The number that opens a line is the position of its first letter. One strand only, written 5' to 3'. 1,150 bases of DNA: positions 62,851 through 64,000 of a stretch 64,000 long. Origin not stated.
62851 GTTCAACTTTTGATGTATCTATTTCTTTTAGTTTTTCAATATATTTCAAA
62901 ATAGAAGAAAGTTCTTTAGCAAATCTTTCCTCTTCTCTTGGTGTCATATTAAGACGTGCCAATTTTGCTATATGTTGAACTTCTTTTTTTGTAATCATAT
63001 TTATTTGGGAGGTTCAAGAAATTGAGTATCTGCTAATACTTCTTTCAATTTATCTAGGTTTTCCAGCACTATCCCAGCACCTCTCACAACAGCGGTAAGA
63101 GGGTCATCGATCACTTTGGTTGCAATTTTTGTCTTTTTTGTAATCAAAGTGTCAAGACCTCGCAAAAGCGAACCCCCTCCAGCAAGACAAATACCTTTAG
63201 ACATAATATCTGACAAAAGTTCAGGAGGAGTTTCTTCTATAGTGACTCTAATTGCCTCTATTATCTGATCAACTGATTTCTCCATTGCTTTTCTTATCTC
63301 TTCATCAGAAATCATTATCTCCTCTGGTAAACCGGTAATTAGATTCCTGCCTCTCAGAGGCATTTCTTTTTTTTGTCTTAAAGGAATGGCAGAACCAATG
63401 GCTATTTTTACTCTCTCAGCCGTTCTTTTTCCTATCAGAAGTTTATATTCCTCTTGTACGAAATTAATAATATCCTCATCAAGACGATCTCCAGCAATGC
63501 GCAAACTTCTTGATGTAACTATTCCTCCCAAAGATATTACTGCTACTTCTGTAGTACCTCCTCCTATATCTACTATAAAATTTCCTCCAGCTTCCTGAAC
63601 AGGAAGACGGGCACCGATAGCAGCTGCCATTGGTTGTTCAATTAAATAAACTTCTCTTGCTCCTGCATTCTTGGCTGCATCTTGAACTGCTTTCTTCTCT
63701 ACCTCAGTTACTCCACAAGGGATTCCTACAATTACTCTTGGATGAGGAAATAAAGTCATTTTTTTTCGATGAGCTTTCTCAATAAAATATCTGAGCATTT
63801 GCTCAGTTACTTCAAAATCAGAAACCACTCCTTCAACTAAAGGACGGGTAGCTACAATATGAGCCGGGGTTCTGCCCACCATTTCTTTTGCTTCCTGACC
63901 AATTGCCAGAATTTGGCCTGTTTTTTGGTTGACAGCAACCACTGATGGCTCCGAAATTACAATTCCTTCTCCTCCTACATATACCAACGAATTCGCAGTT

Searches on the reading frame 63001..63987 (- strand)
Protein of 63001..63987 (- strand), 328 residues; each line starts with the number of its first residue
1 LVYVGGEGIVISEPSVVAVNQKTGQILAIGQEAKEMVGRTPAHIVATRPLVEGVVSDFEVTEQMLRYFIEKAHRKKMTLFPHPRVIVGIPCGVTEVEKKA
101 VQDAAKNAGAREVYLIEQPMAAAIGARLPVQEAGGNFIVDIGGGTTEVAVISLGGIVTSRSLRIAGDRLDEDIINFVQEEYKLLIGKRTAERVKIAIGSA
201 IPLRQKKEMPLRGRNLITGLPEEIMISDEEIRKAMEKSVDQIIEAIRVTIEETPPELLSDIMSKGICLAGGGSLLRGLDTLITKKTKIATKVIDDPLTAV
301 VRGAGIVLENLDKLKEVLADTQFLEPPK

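Call 18: search_protein_families(library=pfam, proteins=[window:63001-63987:-], max_evalue=0.001)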
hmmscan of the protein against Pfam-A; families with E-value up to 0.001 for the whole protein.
window:63001-63987:- (328 aa): 5 families
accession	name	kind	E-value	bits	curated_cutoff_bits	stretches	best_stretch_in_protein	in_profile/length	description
PF06723.19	MreB_Mbl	-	1.1e-131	438.9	27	1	1-315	14-326/327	MreB/Mbl protein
PF14450.12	FtsA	-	1.2e-11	45.5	31.8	1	138-290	2-107/127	Cell division protein FtsA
PF00022.25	Actin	-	2.4e-10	40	27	1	14-180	31-190/410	Actin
PF00012.26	HSP70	-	7.8e-10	38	20.6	1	84-184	135-241/599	Hsp70 protein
PF11104.14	PilM_2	-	9.6e-07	28.5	27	0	265-294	277-306/340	Type IV pilus assembly protein PilM;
